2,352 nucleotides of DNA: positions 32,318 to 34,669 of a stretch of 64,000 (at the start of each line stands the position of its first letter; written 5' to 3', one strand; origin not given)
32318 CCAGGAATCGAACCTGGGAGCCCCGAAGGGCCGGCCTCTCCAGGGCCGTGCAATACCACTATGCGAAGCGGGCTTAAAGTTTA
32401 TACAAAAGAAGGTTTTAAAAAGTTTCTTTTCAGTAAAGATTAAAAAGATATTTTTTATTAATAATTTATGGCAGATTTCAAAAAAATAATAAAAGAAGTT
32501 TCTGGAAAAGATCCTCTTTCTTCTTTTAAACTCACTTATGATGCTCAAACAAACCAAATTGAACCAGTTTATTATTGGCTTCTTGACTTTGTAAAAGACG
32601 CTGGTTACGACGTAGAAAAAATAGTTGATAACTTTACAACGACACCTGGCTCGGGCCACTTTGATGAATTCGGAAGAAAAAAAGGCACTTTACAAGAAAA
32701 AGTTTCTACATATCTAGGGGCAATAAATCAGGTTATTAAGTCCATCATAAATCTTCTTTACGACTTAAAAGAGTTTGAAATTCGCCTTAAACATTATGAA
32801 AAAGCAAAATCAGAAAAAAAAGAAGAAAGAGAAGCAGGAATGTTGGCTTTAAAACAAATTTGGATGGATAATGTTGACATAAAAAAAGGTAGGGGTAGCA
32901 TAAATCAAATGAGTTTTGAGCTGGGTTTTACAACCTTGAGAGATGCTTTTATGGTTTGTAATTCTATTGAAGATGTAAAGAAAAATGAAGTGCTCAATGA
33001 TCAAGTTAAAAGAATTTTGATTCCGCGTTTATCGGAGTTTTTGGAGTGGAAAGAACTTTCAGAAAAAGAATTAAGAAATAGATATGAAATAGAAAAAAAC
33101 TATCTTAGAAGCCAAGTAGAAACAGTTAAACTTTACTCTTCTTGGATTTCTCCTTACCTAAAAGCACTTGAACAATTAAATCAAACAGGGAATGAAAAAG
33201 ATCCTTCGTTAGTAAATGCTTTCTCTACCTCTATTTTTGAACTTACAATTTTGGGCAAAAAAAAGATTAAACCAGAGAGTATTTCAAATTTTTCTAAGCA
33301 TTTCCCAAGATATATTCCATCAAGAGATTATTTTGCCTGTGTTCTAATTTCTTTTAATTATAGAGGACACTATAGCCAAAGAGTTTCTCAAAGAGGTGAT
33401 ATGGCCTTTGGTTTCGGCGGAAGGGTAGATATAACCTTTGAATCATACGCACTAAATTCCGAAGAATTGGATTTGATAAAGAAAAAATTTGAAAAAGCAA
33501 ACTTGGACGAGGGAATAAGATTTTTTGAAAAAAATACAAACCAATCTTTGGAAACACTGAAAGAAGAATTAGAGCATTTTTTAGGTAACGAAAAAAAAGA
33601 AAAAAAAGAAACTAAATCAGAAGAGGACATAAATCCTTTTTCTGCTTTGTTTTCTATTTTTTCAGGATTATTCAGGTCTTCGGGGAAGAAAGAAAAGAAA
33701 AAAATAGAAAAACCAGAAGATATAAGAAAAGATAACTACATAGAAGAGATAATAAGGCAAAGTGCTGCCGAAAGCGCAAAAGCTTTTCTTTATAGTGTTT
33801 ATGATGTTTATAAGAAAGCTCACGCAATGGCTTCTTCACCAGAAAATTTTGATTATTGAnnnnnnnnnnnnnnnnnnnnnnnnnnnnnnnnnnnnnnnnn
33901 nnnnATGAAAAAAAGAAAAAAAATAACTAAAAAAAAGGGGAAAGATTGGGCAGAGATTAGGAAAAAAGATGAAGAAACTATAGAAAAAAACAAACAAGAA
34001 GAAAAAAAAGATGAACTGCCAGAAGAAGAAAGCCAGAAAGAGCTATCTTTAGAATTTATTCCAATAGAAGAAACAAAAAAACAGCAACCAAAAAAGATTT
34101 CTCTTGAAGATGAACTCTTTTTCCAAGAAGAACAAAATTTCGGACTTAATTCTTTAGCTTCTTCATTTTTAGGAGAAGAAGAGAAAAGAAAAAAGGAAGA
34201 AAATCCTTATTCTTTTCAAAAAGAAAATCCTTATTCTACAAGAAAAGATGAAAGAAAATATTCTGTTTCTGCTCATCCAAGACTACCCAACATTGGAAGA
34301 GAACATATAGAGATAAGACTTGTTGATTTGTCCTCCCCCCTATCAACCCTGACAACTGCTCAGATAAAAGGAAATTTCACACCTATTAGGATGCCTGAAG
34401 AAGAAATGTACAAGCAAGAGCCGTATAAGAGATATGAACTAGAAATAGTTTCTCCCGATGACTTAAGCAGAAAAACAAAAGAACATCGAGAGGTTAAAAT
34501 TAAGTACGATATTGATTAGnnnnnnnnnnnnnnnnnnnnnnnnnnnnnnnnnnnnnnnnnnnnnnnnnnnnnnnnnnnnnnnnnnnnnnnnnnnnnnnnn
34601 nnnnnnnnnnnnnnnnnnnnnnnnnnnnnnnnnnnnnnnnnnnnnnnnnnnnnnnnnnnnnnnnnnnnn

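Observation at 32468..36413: Three-gene operon of unknown function directly after tRNA-Ser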

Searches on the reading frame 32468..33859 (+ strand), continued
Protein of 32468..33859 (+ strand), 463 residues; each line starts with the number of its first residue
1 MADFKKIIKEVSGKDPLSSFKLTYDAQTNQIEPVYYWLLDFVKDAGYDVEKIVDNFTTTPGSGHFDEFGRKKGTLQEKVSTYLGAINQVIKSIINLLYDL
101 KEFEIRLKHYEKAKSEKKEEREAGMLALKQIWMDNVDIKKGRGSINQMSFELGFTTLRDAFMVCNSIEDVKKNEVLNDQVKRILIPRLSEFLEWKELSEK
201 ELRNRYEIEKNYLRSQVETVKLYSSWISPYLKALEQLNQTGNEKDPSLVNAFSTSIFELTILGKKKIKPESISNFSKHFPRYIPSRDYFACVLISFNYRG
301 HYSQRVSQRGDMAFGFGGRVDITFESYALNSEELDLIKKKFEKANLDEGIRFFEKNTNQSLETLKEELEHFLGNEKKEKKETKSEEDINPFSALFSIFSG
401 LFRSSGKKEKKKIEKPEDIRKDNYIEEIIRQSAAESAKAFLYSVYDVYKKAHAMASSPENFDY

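Call 42: search_protein_families(library=pfam, proteins=[L001:7495-7926:-, L002:7552-7920:-, L014:11623-12225:+, L041:11513-12082:+], max_evalue=1)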
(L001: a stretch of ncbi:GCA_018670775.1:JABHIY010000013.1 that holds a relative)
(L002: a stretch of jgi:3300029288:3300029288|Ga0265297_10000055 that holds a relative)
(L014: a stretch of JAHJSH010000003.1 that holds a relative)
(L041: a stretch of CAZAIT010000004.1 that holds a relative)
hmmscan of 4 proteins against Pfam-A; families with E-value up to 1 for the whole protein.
L001:7495-7926:- (143 aa): 1 family
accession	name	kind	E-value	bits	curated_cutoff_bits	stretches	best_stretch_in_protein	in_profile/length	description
PF14965.11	BRI3BP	-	0.35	10.8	27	1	101-124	154-177/179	Negative regulator of p53/TP53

L002:7552-7920:- (122 aa): 6 families
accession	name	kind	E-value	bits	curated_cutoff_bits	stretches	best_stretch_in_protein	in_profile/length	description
PF05103.18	DivIVA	-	0.0072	16.7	28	1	67-108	8-49/131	DivIVA protein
PF04912.19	Dynamitin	-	0.035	13.9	31.8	1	53-115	190-241/396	Dynamitin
PF24622.1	TMP_4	-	0.068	13.8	27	1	63-107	7-50/77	Tape measure protein domain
PF17760.6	UvrA_inter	-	0.073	13.4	23.3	0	74-98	42-65/109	UvrA interaction domain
PF08432.15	Vfa1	-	0.078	13.7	27.3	1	52-108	30-86/179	AAA-ATPase Vps4-associated protein 1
PF14965.11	BRI3BP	-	0.18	11.7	27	1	83-106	154-177/179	Negative regulator of p53/TP53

L014:11623-12225:+ (200 aa): 0 families

L041:11513-12082:+ (189 aa): 0 families

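Call 47: find_related_loci(query=A5, collection=genome_contigs, flank=8000)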
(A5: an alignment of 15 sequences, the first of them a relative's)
Query A5 (497 aa) in genome_contigs; peptide patterns used: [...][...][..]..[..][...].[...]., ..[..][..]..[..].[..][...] (x = any residue, [..] = any of these).
536 stretches matched a pattern; 467 encode a relative of the query (tblastn E <= 1e-3); the best 80 are kept; 80 distinct loci.
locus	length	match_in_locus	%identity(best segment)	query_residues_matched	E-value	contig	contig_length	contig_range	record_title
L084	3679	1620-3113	68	6-497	0e+0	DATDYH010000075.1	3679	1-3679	MAG TPA_asm: Candidatus Nanoarchaeia archaeon isolate SMAG_U8160 k141_69125, whole genome shotgun sequence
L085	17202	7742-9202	70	9-497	0e+0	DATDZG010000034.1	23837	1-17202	MAG TPA_asm: Candidatus Nanoarchaeia archaeon isolate SMAG_U8186 k141_1872718, whole genome shotgun sequence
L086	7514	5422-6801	51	4-497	1e-154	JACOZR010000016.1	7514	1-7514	MAG: Candidatus Woesearchaeota archaeon isolate NC_groundwater_210_Ag_S-0.1um_32_9 S4_GD2017_2_S1_scaffold_6976, whole g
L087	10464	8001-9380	49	4-497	5e-149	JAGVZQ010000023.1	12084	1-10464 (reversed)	Candidatus Woesearchaeota archaeon isolate RIFCSPLOWO2_02_FULL_32_17 rifcsplowo2_02_scaffold_8239, whole genome shotgun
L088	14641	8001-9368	50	5-497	5e-148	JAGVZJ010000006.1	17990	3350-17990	Candidatus Woesearchaeota archaeon isolate RIFCSPLOWO2_02_FULL_34_11 rifcsplowo2_02_scaffold_7437, whole genome shotgun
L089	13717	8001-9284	50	21-497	5e-140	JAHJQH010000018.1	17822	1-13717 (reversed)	MAG: Nanoarchaeota archaeon isolate OS_PC_MetaG.mb.102 OS_PC_MetaG.mb.102_k141_63069, whole genome shotgun sequence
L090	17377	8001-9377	47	13-497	3e-139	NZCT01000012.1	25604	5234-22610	MAG: archaeon isolate ARS1176 MHASMcontig_657758, whole genome shotgun sequence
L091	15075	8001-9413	47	1-497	1e-134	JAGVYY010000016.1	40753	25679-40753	Candidatus Woesearchaeota archaeon isolate RIFCSPHIGHO2_02_FULL_32_10 rifcsphigho2_02_scaffold_3505, whole genome shotgu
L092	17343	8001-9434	46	18-492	2e-131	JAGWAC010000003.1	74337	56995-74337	Candidatus Woesearchaeota archaeon isolate RIFCSPHIGHO2_02_FULL_29_19 rifcsphigho2_02_scaffold_743, whole genome shotgun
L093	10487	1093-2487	48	26-491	1e-130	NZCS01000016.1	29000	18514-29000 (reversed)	MAG: archaeon isolate ARS1178 MHASMcontig_657206, whole genome shotgun sequence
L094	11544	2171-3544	48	23-491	2e-130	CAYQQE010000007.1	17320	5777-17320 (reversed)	MAG TPA_asm: Candidatus Woesearchaeota archaeon isolate SRP062349_co2_82 genome assembly, contig: NODE_1778_length_17320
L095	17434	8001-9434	45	18-492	1e-128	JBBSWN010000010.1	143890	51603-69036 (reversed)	MAG: Nanoarchaeota archaeon isolate H51-bin052_1 H51_bin052_1_000000000010, whole genome shotgun sequence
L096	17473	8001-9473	44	12-496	1e-128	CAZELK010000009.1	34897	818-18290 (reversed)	MAG TPA_asm: Candidatus Woesearchaeota archaeon isolate binchicken_co251_306 genome assembly, contig: NODE_1707_length_3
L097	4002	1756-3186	45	22-494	2e-130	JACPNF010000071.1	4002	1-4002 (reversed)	MAG: Candidatus Woesearchaeota archaeon isolate NC_groundwater_568_Ag_S-0.1um_31_11 S35_SO-1_scaffold_521040, whole geno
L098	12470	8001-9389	50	1-497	1e-152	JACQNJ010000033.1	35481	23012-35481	MAG: Candidatus Woesearchaeota archaeon isolate NC_groundwater_1252_Ag_S-0.1um_33_315 S_p1_S3_coassembly_k141_2374716, w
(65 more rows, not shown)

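Call 69: search_protein_families(library=pfam, alignment_id=A5, max_evalue=1)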
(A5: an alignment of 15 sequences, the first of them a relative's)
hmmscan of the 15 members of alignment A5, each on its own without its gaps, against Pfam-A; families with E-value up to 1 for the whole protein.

A. member 1, P0385 (497 aa): 9 families
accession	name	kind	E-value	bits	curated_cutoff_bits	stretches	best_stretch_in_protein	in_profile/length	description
PF19026.7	UBA_HYPK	-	8.8e-08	31.8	27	1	387-424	3-40/41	HYPK UBA domain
PF16678.12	UBA_HOIP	-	0.0021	18.5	22.4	1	368-423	39-95/152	HOIP UBA domain pair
PF17242.7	DUF5315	-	0.02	15.1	27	1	450-485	3-36/77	Disordered region of unknown function (DUF5315)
PF07453.19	NUMOD1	-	0.068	13.9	22.8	0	289-306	4-21/37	NUMOD1 domain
PF03937.21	Sdh5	-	0.092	13.1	27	1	341-375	29-63/76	Flavinator of succinate dehydrogenase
PF04263.21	TPK_catalytic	-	0.11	12.8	30.7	0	363-394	29-60/113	Thiamin pyrophosphokinase, catalytic domain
PF18075.7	FtsX_ECD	-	0.12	13.4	23.5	1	339-398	33-86/96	FtsX extracellular domain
PF14555.12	UBA_4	-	0.13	12.5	21.8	1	401-422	13-34/43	UBA-like domain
PF23957.1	DUF7286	-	0.32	9.8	27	1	343-421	734-808/1000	Family of unknown function (DUF7286)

B. families by the number of members that match (of 15 scanned): 31 families (the first 25 are shown)
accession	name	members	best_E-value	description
PF15039.11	DUF4530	2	0.0068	Domain of unknown function (DUF4530)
PF19026.7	UBA_HYPK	1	8.8e-08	HYPK UBA domain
PF16678.12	UBA_HOIP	1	0.0021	HOIP UBA domain pair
PF20015.4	VMAP-M12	1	0.015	vWA-MoxR associated protein middle region (VMAP-M) 12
PF17242.7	DUF5315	1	0.02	Disordered region of unknown function (DUF5315)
PF04242.18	DUF424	1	0.021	Protein of unknown function (DUF424)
PF21853.1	DUF6912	1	0.029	Family of unknown function (DUF6912)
PF12998.12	ING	1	0.036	Inhibitor of growth proteins N-terminal histone-binding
PF21918.1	cas_Cpf1_2nd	1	0.057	CRISPR-associated endonuclease Cpf1 REC2 domain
PF17243.7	POTRA_TamA_1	1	0.059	POTRA domain TamA domain 1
PF15574.11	Imm48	1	0.066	Immunity protein 48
PF07453.19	NUMOD1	1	0.068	NUMOD1 domain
PF02829.19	3H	1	0.071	3H domain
PF10372.14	CdaS_N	1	0.072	Diadenylate cyclase CdaS, N-terminal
PF03937.21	Sdh5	1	0.092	Flavinator of succinate dehydrogenase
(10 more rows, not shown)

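Call 70: search_protein_families(library=pfam, alignment_id=A1, max_evalue=1)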
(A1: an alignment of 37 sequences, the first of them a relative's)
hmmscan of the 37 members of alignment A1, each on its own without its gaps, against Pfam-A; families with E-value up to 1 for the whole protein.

A. member 1, P0001 (463 aa): 1 family
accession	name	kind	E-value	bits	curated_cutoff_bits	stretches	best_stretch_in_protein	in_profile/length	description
PF16239.10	DUF4898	-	0.045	14.3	25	1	264-299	16-50/82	Domain of unknown function (DUF4898)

B. families by the number of members that match (of 37 scanned): 35 families (the first 25 are shown)
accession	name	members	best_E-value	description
PF18593.6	CdiI_2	3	0.091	CdiI immunity protein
PF16239.10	DUF4898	2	0.0036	Domain of unknown function (DUF4898)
PF11016.13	DUF2854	2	0.025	Protein of unknown function (DUF2854)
PF19914.5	WEF-hand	2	0.13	Wolframin EF-hand domain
PF14357.11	DUF4404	2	0.2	Domain of unknown function (DUF4404)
PF14968.11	CCDC84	2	0.87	Coiled coil protein 84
PF04415.17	DUF515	1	0.00043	Protein of unknown function (DUF515)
PF03009.23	GDPD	1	0.0033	Glycerophosphoryl diester phosphodiesterase family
PF03237.21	Terminase_6N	1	0.027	Terminase large subunit, T4likevirus-type, N-terminal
PF10280.14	Med11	1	0.044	Mediator complex protein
PF15600.11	Imm64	1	0.059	Immunity protein 64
PF25569.1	TPR_ZFYVE26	1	0.067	ZFYVE26-like, TPR repeats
PF05760.17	IER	1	0.071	Immediate early response protein (IER)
PF22855.1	DNM3A_N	1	0.073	DNA (cytosine-5-)-methyltransferase, N-terminal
PF24850.1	CC_BshC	1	0.086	Bacillithiol biosynthesis BshC, C-terminal coiled-coil domain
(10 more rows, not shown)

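Call 92: search_protein_families(library=ncbifam, proteins=[L088:13458-14249:-], max_evalue=0.01)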
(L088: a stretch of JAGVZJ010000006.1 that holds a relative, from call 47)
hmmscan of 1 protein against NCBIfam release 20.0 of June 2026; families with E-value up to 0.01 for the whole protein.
L088:13458-14249:- (264 aa): 9 families
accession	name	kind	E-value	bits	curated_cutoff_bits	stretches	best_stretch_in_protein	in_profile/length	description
TIGR00587.1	nfo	subfamily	2.9e-14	53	129.65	1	46-239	44-240/279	deoxyribonuclease IV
NF002196.0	PRK01060.1-1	equivalog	1.2e-13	51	333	1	43-246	44-246/297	deoxyribonuclease IV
NF002197.0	PRK01060.1-2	equivalog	2.7e-08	33.3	376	1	44-232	51-242/289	deoxyribonuclease IV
NF002199.0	PRK01060.1-4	equivalog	1.9e-07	30.5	315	1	63-257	65-259/282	deoxyribonuclease IV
NF002198.0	PRK01060.1-3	equivalog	8.1e-07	28.9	244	1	43-196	34-185/253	deoxyribonuclease IV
NF051856.1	PsicseEpim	equivalog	7.5e-05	22.7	300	1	18-135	16-141/287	D-psicose 3-epimerase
NF041277.1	coba_remo_CbiR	equivalog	0.00018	21.1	105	1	44-253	42-228/249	cobamide remodeling phosphodiesterase CbiR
NF002640.0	PRK02308.1-4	equivalog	0.0059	15.6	456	1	42-95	88-144/308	UV DNA damage repair endonuclease UvsE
TIGR04527.1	mycoplas_twoTM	subfamily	0.0075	16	125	0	108-202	30-121/248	MG_279/MG_280 family protein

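Call 93: search_solved_structures(query=L088:13458-14249:-, max_evalue=0.001)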
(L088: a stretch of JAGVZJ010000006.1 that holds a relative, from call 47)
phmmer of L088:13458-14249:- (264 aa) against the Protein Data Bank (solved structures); distinct sequences matched with E-value up to 0.001: 5.
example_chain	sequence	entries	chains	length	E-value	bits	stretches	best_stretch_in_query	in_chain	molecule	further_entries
8axy_A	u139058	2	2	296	1.6e-09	40.8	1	63-227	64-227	Probable endonuclease 4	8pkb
8edd_A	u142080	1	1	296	1.6e-09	40.8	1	63-227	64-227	Probable endonuclease 4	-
10nh_A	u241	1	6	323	1.2e-05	28.1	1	66-223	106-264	Apurinic endonuclease (APN1)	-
3aal_A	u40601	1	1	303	2.1e-05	27.3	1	64-225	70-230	Probable endonuclease 4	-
24uu_A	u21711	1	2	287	0.00091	22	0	45-235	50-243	Probable endonuclease 4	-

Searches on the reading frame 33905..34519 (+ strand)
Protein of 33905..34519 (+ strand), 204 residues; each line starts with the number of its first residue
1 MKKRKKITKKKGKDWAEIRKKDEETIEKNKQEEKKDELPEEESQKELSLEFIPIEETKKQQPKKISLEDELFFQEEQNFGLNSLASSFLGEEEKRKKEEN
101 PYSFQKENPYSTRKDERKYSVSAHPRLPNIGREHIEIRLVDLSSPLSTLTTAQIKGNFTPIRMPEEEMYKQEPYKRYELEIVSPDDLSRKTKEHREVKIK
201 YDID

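Call 4: search_protein_families(library=pfam, proteins=[window:33905-34519:+], max_evalue=1)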
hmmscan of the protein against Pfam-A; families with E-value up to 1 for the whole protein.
window:33905-34519:+ (204 aa): 0 families

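Call 5: search_protein_families(library=ncbifam, proteins=[window:33905-34519:+], max_evalue=1)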
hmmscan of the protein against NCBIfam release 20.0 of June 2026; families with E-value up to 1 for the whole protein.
window:33905-34519:+ (204 aa): 1 family
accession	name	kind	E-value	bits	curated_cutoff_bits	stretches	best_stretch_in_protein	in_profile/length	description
NF008333.0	PRK11118.1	equivalog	0.058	13.7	103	1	110-154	56-100/101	monooxygenase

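Call 9: find_homologous_proteins(query=window:33905-34519:+)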
Query window:33905-34519:+ (204 aa): 2 proteins with E <= 0.001 among 232 candidates.
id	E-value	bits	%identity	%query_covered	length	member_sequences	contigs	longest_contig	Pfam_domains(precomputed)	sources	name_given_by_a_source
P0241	1.7e-121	421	100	100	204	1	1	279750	-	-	-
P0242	1.2e-45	174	55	87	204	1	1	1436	-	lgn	-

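Call 29: search_protein_families(library=phrogs, proteins=[window:33905-34519:+], max_evalue=0.1)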
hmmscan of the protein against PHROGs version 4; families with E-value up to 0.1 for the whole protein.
window:33905-34519:+ (204 aa): 0 families

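Call 30: search_protein_families(library=padloc, proteins=[window:33905-34519:+], max_evalue=0.1)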
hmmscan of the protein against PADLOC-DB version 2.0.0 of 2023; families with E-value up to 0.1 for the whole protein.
window:33905-34519:+ (204 aa): 0 families
